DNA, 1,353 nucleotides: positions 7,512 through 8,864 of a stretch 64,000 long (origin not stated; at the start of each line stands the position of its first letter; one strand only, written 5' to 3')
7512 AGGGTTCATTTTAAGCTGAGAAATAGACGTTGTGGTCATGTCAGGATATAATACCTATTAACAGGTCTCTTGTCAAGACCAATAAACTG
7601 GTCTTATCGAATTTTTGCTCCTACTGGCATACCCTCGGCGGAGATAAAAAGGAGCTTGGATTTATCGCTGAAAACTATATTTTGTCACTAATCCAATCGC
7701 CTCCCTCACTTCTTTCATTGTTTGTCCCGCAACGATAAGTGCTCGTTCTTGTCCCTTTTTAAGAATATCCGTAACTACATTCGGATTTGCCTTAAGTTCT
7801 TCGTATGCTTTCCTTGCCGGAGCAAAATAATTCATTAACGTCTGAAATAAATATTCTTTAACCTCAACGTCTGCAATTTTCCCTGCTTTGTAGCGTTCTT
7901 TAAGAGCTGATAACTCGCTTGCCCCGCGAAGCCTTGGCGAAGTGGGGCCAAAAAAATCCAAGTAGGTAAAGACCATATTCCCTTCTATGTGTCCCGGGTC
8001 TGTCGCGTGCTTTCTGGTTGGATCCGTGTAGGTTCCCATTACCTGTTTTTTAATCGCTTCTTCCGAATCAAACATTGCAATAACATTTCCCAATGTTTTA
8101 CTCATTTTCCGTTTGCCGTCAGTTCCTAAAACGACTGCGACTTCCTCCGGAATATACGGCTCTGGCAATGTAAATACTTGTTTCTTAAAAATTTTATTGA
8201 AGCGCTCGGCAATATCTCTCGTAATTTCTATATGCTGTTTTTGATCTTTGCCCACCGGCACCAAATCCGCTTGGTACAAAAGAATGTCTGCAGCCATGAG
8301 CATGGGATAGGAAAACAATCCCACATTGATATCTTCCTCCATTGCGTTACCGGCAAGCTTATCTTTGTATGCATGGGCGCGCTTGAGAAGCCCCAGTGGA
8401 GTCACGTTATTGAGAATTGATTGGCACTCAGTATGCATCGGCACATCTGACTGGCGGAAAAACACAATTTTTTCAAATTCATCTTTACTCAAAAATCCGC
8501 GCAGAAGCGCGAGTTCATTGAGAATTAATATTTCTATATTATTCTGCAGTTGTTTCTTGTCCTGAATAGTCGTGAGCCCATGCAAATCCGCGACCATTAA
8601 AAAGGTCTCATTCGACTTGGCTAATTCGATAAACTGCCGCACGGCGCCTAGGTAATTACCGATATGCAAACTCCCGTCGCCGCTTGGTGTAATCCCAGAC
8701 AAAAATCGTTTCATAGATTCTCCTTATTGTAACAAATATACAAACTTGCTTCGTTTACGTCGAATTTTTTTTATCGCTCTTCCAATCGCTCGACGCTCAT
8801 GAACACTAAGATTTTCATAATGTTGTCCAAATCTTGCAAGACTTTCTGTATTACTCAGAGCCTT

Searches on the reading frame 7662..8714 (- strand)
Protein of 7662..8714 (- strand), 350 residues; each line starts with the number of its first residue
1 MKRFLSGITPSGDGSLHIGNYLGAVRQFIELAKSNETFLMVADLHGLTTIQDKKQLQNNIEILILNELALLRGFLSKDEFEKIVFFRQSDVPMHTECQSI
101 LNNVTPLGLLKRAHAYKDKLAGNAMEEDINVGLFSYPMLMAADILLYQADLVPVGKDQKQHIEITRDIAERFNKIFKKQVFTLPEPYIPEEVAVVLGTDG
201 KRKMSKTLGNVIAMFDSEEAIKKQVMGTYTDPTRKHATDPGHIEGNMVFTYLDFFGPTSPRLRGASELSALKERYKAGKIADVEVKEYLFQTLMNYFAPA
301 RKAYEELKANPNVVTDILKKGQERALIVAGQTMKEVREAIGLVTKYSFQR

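Call 11: search_protein_families(library=pfam, proteins=[window:7662-8714:-], max_evalue=0.001)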
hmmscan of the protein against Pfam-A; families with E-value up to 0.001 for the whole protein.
window:7662-8714:- (350 aa): 1 family
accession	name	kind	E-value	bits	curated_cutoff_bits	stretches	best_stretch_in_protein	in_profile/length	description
PF00579.31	tRNA-synt_1b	-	4.1e-59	200.7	21.1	1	3-297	7-291/292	tRNA synthetases class I (W and Y)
